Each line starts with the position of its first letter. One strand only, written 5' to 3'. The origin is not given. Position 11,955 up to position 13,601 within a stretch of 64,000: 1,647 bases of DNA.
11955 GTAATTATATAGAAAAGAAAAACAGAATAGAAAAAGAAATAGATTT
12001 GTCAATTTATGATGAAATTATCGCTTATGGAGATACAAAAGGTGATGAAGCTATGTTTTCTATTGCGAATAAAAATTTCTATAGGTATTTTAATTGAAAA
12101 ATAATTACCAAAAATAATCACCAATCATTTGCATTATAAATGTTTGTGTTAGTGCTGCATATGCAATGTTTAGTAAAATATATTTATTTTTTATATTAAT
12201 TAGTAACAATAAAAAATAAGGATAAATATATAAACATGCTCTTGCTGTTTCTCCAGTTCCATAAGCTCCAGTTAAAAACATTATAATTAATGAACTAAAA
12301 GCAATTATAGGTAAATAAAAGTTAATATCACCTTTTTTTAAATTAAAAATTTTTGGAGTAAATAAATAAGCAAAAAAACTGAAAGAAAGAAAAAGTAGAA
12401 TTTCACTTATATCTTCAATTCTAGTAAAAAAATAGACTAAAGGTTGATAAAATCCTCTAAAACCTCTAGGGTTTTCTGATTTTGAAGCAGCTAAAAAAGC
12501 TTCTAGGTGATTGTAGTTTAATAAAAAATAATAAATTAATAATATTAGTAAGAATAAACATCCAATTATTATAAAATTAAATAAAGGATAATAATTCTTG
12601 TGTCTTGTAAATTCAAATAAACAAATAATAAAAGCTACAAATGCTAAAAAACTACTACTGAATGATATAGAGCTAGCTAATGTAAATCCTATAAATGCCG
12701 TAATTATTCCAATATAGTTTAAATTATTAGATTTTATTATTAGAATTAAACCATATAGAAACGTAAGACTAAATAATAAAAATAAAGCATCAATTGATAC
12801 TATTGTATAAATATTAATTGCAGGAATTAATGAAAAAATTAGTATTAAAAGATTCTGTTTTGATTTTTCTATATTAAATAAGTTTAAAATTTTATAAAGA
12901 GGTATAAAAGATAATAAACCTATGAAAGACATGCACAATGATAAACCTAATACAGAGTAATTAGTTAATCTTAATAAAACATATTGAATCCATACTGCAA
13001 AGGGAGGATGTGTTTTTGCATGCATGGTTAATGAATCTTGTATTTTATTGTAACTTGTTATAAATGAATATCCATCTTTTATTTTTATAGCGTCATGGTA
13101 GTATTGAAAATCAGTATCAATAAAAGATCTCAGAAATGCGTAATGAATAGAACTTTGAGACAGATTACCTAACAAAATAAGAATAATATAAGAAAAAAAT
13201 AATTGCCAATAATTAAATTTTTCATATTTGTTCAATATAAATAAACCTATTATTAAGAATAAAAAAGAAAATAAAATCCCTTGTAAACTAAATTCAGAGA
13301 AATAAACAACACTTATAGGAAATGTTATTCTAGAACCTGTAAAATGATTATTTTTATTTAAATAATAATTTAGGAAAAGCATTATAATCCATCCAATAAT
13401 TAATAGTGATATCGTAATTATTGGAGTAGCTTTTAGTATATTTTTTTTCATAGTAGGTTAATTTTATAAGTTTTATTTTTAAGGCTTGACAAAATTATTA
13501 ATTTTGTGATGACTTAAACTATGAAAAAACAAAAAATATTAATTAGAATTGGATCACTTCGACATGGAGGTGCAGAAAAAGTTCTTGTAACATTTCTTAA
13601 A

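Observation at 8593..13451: Complete cassette for a lipid-linked D-arabinofuranose donor, plus a candidate GT-C transferase, inside a Flavobacteriia-type capsule/O-antigen locus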

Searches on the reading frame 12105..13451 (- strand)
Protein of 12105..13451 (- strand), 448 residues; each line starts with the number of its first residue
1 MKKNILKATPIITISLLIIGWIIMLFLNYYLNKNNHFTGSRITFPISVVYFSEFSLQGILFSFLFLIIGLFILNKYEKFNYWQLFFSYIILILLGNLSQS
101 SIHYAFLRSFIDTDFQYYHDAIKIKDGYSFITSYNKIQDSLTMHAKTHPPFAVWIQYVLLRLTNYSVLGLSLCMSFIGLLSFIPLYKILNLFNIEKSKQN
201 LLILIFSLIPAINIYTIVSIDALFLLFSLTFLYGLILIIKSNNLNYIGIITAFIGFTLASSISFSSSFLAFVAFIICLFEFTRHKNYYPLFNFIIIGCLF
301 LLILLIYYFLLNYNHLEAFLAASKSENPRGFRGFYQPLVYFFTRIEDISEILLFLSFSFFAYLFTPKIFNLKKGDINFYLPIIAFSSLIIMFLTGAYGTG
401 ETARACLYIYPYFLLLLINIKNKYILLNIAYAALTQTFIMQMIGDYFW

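Call 3: search_protein_families(library=pfam, proteins=[window:12105-13451:-], max_evalue=0.01)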
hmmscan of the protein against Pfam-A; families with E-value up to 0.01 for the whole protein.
window:12105-13451:- (448 aa): 1 family
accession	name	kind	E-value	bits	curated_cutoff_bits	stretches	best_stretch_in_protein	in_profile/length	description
PF13231.12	PMT_2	-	8.1e-05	23.3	26.1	1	148-302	2-154/160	Dolichyl-phosphate-mannose-protein mannosyltransferase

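Call 4: search_protein_families(library=ncbifam, proteins=[window:12105-13451:-], max_evalue=0.01)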
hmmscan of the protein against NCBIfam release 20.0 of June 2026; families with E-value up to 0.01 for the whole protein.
window:12105-13451:- (448 aa): 0 families

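Call 20: find_homologous_proteins(query=window:12105-13451:-, max_evalue=0.001)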
Query window:12105-13451:- (448 aa): 93 proteins with E <= 0.001 among 8000 candidates.
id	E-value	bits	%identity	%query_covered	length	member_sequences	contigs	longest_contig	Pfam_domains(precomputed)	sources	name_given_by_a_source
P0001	3.1e-277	938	99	100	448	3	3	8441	-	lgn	-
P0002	2.0e-196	672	71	100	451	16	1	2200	-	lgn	-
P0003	4.0e-189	648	70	100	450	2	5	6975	-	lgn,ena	-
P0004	5.9e-185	634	67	99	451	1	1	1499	-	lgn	-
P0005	7.5e-185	634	67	99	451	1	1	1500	-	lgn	-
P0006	1.4e-183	629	66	100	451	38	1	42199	-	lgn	-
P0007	4.8e-179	614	67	100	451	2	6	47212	-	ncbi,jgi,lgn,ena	-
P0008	1.6e-178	613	67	100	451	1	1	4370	-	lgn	-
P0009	6.2e-177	608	65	100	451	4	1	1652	-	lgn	-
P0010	3.1e-176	605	66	100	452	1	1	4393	-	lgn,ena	-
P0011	2.3e-170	586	64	100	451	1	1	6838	PF09913.16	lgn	-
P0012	3.2e-170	585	62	100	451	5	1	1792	-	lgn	-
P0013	1.1e-169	584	62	100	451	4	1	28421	-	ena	-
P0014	2.2e-169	583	64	100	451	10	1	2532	-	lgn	-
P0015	7.9e-168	578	63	100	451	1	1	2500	-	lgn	-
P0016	1.3e-158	547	57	100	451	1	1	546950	-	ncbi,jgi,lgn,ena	-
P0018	4.2e-130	453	53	100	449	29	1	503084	-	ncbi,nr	ncbi:hypothetical protein PG357_00310 [Riemerella anatipestifer]|nr:hypothetical protein [Riemerella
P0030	7.6e-84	301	43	96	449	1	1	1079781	-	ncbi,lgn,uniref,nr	ncbi:hypothetical protein [Halpernia frigidisoli]|uniref:Glycosyltransferase RgtA/B/C/D-like domain-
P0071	2.4e-70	256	38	98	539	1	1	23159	-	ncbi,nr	ncbi:MAG: hypothetical protein MAG431_01964 [Chloroflexi bacterium]|nr:hypothetical protein [Chlorof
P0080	9.1e-61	225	33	98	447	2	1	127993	-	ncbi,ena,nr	ncbi:MAG: hypothetical protein KDC35_05240 [Acidobacteria bacterium]|nr:hypothetical protein [Acidob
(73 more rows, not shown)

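Call 23: find_encoding_contigs(protein=P0018, flank=10000, max_places=2)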
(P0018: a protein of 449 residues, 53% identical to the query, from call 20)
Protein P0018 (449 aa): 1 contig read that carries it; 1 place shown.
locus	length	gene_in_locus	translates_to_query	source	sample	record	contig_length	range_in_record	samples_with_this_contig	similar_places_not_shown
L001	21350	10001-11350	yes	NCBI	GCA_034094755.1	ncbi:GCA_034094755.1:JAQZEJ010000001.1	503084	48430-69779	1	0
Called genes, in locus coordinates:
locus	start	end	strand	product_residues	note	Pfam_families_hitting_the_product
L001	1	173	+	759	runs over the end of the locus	PF00115:COX1, PF02433:FixO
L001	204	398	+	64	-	PF05545:FixQ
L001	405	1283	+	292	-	PF14715:FixP_N, PF13442:Cytochrome_CBB3, PF00034:Cytochrom_C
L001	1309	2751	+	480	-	PF12801:Fer4_5, PF13187:Fer4_9 (faint), PF13484:Fer4_16 (faint), PF13534:Fer4_17 (faint), PF13183:Fer4_8 (faint), PF13746:Fer4_18, PF12838:Fer4_7 (faint), PF11614:FixG_C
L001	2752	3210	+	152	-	PF05751:FixH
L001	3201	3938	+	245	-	PF13386:DsbD_2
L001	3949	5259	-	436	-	PF03721:UDPG_MGDP_dh_N, PF00984:UDPG_MGDP_dh, PF03720:UDPG_MGDP_dh_C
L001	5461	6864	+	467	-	PF07670:Gate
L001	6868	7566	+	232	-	PF13482:RNase_H_2, PF10108:DNA_pol_B_exo2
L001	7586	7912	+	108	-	PF01883:FeS_assembly_P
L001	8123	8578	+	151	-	PF00572:Ribosomal_L13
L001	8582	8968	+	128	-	PF00380:Ribosomal_S9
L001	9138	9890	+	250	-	PF00318:Ribosomal_S2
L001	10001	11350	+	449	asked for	-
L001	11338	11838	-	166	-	-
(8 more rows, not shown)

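Call 24: find_encoding_contigs(protein=P0030, flank=10000, max_places=2)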
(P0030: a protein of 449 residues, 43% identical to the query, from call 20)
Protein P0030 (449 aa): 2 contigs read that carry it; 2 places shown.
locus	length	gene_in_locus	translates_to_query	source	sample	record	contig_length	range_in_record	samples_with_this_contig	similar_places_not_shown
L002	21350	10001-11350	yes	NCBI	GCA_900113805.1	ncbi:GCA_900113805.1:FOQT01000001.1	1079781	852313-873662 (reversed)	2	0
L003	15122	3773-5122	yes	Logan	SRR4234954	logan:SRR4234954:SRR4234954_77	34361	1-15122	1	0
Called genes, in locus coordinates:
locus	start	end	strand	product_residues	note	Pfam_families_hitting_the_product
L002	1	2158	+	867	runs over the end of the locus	PF07504:FTP (faint), PF02128:Peptidase_M36, PF02225:PA, PF18962:Por_Secre_tail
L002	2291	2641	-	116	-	PF01245:Ribosomal_L19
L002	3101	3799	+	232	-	PF01144:CoA_trans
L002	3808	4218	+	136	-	-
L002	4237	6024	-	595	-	PF00664:ABC_membrane, PF03193:RsgA_GTPase (faint), PF00005:ABC_tran, PF02463:SMC_N (weak)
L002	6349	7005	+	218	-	PF01144:CoA_trans, PF13336:AcetylCoA_hyd_C (weak)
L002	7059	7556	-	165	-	PF02276:CytoC_RC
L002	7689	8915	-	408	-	PF10011:DUF2254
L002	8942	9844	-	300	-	PF00924:MS_channel_2nd, PF21082:MS_channel_3rd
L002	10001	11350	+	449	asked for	-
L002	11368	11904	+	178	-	PF08002:DUF1697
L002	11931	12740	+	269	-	PF00793:DAHP_synth_1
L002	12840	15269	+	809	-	PF07715:Plug (weak)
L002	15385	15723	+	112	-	PF05973:Gp49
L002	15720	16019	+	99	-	PF13560:HTH_31, PF12844:HTH_19, PF01381:HTH_3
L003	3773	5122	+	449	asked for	-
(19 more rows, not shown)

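Call 25: find_encoding_contigs(protein=P0016, flank=10000, max_places=1)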
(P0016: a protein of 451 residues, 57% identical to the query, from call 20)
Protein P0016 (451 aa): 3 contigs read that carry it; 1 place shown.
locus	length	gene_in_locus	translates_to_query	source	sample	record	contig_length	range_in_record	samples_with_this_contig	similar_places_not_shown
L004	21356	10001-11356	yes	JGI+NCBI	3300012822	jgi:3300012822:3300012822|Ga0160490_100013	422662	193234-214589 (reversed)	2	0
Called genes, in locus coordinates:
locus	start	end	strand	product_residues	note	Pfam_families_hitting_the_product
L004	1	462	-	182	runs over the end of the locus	PF02397:Bac_transf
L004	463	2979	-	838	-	PF13807:GNVR, PF13614:AAA_31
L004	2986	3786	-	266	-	PF02563:Poly_export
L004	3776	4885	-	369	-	PF00953:Glycos_transf_4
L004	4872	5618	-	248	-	PF00535:Glycos_transf_2, PF10111:Glyco_tranf_2_2, PF13641:Glyco_tranf_2_3 (weak)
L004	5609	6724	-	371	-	PF14897:EpsG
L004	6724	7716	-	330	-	PF00535:Glycos_transf_2, PF10111:Glyco_tranf_2_2, PF13641:Glyco_tranf_2_3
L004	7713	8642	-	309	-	PF13439:Glyco_transf_4, PF00534:Glycos_transf_1, PF13692:Glyco_trans_1_4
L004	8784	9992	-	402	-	PF00534:Glycos_transf_1, PF13692:Glyco_trans_1_4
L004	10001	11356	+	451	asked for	-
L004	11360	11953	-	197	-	PF12710:HAD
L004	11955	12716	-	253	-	PF00106:adh_short, PF13561:adh_short_C2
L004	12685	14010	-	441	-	PF01565:FAD_binding_4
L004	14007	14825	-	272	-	PF01040:UbiA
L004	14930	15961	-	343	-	PF00535:Glycos_transf_2 (weak)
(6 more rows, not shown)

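Call 26: find_encoding_contigs(protein=P0007, flank=10000, max_places=2)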
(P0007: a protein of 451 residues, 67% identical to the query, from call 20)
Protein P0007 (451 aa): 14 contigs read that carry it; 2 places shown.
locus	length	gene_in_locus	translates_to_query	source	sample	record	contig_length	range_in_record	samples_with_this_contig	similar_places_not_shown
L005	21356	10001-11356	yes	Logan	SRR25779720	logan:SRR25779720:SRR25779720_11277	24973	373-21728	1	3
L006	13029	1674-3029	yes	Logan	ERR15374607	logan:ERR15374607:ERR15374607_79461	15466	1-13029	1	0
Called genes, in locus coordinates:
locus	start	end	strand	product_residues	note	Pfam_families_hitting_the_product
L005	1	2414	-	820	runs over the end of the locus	-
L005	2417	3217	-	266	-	PF02563:Poly_export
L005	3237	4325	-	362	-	PF00953:Glycos_transf_4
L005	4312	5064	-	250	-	PF00535:Glycos_transf_2, PF10111:Glyco_tranf_2_2, PF13641:Glyco_tranf_2_3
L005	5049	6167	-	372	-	PF14897:EpsG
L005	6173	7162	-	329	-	PF00535:Glycos_transf_2, PF10111:Glyco_tranf_2_2, PF13641:Glyco_tranf_2_3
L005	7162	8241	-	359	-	PF13439:Glyco_transf_4, PF00534:Glycos_transf_1, PF13692:Glyco_trans_1_4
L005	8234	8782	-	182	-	PF14602:Hexapep_2 (faint), PF00132:Hexapep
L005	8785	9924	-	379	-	PF00534:Glycos_transf_1, PF13692:Glyco_trans_1_4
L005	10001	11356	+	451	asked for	-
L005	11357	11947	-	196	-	PF12710:HAD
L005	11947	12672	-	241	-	PF00106:adh_short, PF13561:adh_short_C2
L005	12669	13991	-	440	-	PF01565:FAD_binding_4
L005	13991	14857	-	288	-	PF01040:UbiA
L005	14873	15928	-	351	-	PF01757:Acyl_transf_3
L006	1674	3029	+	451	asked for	-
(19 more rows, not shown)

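Call 27: find_encoding_contigs(protein=P0006, flank=10000, max_places=1)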
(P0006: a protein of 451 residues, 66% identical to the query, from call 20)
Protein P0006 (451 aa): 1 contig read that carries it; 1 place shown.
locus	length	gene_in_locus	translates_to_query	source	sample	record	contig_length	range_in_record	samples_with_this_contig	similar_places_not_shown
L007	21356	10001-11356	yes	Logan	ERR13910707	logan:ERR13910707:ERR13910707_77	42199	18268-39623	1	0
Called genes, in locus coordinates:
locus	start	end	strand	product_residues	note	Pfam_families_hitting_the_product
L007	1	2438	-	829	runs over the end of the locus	-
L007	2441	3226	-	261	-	PF02563:Poly_export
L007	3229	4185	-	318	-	PF00953:Glycos_transf_4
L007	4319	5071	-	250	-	PF00535:Glycos_transf_2, PF10111:Glyco_tranf_2_2, PF13641:Glyco_tranf_2_3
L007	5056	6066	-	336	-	PF14897:EpsG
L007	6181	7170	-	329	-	PF00535:Glycos_transf_2, PF10111:Glyco_tranf_2_2, PF13641:Glyco_tranf_2_3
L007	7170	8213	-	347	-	PF13439:Glyco_transf_4, PF00534:Glycos_transf_1, PF13692:Glyco_trans_1_4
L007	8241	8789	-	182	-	PF14602:Hexapep_2 (faint), PF00132:Hexapep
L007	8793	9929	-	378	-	PF00534:Glycos_transf_1, PF13692:Glyco_trans_1_4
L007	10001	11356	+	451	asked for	-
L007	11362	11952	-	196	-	PF12710:HAD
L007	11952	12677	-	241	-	PF00106:adh_short, PF13561:adh_short_C2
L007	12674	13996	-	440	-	PF01565:FAD_binding_4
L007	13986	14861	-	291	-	PF01040:UbiA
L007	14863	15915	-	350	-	PF01757:Acyl_transf_3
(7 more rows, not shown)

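Call 33: predict_structure(alignment_id=A1)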
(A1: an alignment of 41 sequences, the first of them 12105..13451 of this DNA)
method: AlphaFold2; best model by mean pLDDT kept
length: 448 residues; sequences in the alignment: 41
mean_pLDDT: 93.5   pTM: 0.93
mean pLDDT of the five models: 93.5, 92.3, 92.0, 91.7, 91.6
residues with pLDDT >= 90: 366; 70-90: 75; 50-70: 7; < 50: 0
segments of 3 or more residues with pLDDT < 50: none
pLDDT, mean of each block of 10 residues (from residue 1): 82 92 91 89 82 89 98 98 98 94 89 87 96 97 94 97 96 97 98 97 98 93 97 98 96 98 96 97 95 98 98 97 89 89 92 94 92 92 96 80 90 97 96 96 81
secondary structure, 60 per line:
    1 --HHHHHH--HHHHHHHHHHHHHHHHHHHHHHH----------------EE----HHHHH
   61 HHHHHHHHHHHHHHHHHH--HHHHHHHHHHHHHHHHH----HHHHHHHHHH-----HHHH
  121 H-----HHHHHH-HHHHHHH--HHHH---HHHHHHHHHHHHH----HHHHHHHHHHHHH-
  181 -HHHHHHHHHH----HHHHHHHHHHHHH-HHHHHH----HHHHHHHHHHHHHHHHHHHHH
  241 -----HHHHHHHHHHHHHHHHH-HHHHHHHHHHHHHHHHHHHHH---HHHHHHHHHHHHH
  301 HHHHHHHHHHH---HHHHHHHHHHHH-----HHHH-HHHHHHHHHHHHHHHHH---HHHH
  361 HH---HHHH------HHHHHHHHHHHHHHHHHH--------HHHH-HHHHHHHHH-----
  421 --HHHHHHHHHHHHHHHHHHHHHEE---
elements in order: H3-8 H11-33 H56-78 H81-97 H102-111 H117-121 H127-132 H134-140 H143-146 H150-162 H167-179 H182-191 H196-208 H210-215 H220-240 H246-262 H264-284 H288-311 H315-326 H332-335 H337-353 H357-362 H366-369 H376-393 H402-405 H407-415 H423-443

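Call 34: find_encoding_contigs(protein=P0080, flank=10000, max_places=1)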
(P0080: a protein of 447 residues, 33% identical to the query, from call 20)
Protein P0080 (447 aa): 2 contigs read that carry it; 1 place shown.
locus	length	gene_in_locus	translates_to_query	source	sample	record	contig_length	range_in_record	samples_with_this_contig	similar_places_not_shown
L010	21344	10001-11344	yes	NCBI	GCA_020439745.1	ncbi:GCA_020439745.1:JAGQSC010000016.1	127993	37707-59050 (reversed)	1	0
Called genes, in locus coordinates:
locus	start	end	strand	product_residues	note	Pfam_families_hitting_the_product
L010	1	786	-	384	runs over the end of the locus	PF12704:MacB_PCD (weak), PF02687:FtsX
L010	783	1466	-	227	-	PF00005:ABC_tran, PF13304:AAA_21 (faint)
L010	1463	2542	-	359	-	PF25917:BSH_RND, PF25973:BSH_CzcB, PF25954:Beta-barrel_RND_2, PF25967:RND-MFP_C (weak), PF25989:YknX_C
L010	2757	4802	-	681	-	PF00069:Pkinase, PF01636:APH (faint), PF07714:PK_Tyr_Ser-Thr, PF03109:ABC1, PF07719:TPR_2 (faint), PF13181:TPR_8 (faint), PF13432:TPR_16 (faint), PF13424:TPR_12 (weak), +2 more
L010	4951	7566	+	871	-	PF00069:Pkinase, PF07714:PK_Tyr_Ser-Thr, PF03109:ABC1 (weak), PF24885:TPR_NPHP3 (faint), PF00515:TPR_1 (faint), PF13424:TPR_12, PF13374:TPR_10 (weak), PF13424:TPR_12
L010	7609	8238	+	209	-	PF04542:Sigma70_r2, PF08281:Sigma70_r4_2, PF04545:Sigma70_r4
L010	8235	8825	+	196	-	PF00190:Cupin_1 (faint), PF12973:Cupin_7, PF14499:DUF4437 (weak), PF07883:Cupin_2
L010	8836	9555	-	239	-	PF01694:Rhomboid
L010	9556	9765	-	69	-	-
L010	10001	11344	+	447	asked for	-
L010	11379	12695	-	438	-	-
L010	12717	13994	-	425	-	PF08309:LVIVD (faint)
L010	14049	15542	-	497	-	PF13360:PQQ_2, PF13570:Beta-prop_ACSF4, PF25293:Beta-prop_EMC1_N (faint)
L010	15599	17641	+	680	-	PF01433:Peptidase_M1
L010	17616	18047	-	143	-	-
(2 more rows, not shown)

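Call 35: find_encoding_contigs(protein=P0071, flank=10000, max_places=1)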
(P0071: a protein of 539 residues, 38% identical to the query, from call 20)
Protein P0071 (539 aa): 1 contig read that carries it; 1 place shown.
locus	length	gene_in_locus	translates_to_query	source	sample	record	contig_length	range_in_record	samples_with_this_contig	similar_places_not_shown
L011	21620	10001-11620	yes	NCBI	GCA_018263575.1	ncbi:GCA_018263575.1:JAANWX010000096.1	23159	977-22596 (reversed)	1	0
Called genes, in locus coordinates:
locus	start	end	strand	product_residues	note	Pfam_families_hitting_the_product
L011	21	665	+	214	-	PF00571:CBS, PF22190:TTHA0829-like_ACT (faint)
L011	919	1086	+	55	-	-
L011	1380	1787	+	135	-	PF00293:NUDIX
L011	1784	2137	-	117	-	PF02826:2-Hacid_dh_C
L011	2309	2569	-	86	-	-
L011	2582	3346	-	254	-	PF03606:DcuC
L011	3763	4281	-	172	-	PF01812:5-FTHF_cyc-lig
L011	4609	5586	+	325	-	PF12849:PBP_like_2, PF12727:PBP_like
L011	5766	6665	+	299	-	PF00528:BPD_transp_1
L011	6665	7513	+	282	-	PF00528:BPD_transp_1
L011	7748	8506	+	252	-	PF00005:ABC_tran, PF13304:AAA_21 (faint)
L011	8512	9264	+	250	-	PF13175:AAA_15 (faint), PF00005:ABC_tran, PF13304:AAA_21 (faint)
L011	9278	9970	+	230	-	PF01895:PhoU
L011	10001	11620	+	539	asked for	-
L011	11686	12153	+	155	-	PF01986:DUF123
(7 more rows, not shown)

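Call 38: fold_search(model_id=the predicted structure, library=pdb)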
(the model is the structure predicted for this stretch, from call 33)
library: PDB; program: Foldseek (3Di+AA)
matches with E <= 10: 211; with E <= 0.001: 0
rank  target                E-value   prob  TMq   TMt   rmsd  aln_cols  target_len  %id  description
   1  5ezm                  3.4e-03  1.00  0.27  0.24  18.8       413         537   11  Crystal Structure of ArnT from Cupriavidus metallidurans in the apo state (released 2016-02-17)
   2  5f15                  8.2e-03  0.99  0.29  0.25  18.1       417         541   11  Crystal Structure of ArnT from Cupriavidus metallidurans bound to Undecaprenyl phosphate (released 2016-02-17)
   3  9s6t_A                9.7e-03  1.00  0.47  0.44   6.9       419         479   14  Ternary cryo-EM structure of chicken ALG12 with Dol25-PP-GlcNAc2Man7, Dol25-P-Man, and Fab (released 2026-03-18)
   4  3waj                  1.9e-02  1.00  0.42  0.26  13.6       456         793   14  Crystal structure of the Archaeoglobus fulgidus oligosaccharyltransferase (O29867_ARCFU) complex with Zn and sulfate (released 2013-10-30)
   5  7oci_F                2.3e-02  0.99  0.32  0.23  15.5       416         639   12  Cryo-EM structure of yeast Ost6p containing oligosaccharyltransferase complex (released 2022-02-16)
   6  7e9s_A                2.4e-02  0.98  0.34  0.19  18.8       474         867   14  Archaeal oligosaccharyltransferase AglB from Archaeoglobus fulgidus in complex with an inhibitory peptide and a dolich (released 2021-09-08)
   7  9n9j_I                2.8e-02  0.97  0.33  0.23  18.1       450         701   12  Structure of a GRP94 folding intermediate engaged with a CCDC134- and FKBP11-bound secretory translocon (released 2025-11-19)
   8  8agb_A                3.4e-02  0.91  0.29  0.21  19.3       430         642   11  Structure of yeast oligosaccharylransferase complex with lipid-linked oligosaccharide bound (released 2022-12-07)
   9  8if8_C                4.2e-02  0.97  0.38  0.30  17.2       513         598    9  Arabinosyltransferase AftA (released 2023-05-31)
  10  8pn9_A                4.6e-02  0.98  0.35  0.25  16.8       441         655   11  Structure of human oligosaccharyltransferase OST-A complex bound to NGI-1 (released 2024-05-08)
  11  9e61_B                5.0e-02  1.00  0.33  0.22   6.7       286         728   12  Cryo-EM structure of Saccharomyces cerevisiae Pmt4 apo form (released 2025-10-15)
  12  9e61_A                5.4e-02  1.00  0.33  0.22   7.0       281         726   11  Cryo-EM structure of Saccharomyces cerevisiae Pmt4 apo form (released 2025-10-15)
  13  9e6i_B                5.4e-02  1.00  0.33  0.22   6.9       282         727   12  Cryo-EM structure of Saccharomyces cerevisiae Pmt4-Ccw5 complex (released 2025-10-15)
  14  6p25_A                6.7e-02  1.00  0.38  0.24   8.2       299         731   15  Structure of S. cerevisiae protein O-mannosyltransferase Pmt1-Pmt2 complex bound to the sugar donor and a peptide acce (released 2019-07-10)
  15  7bvc_B                6.7e-02  0.95  0.37  0.19  18.6       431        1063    9  Cryo-EM structure of Mycobacterium smegmatis arabinosyltransferase EmbA-EmbB-AcpM2 in complex with ethambutol (released 2020-04-29)
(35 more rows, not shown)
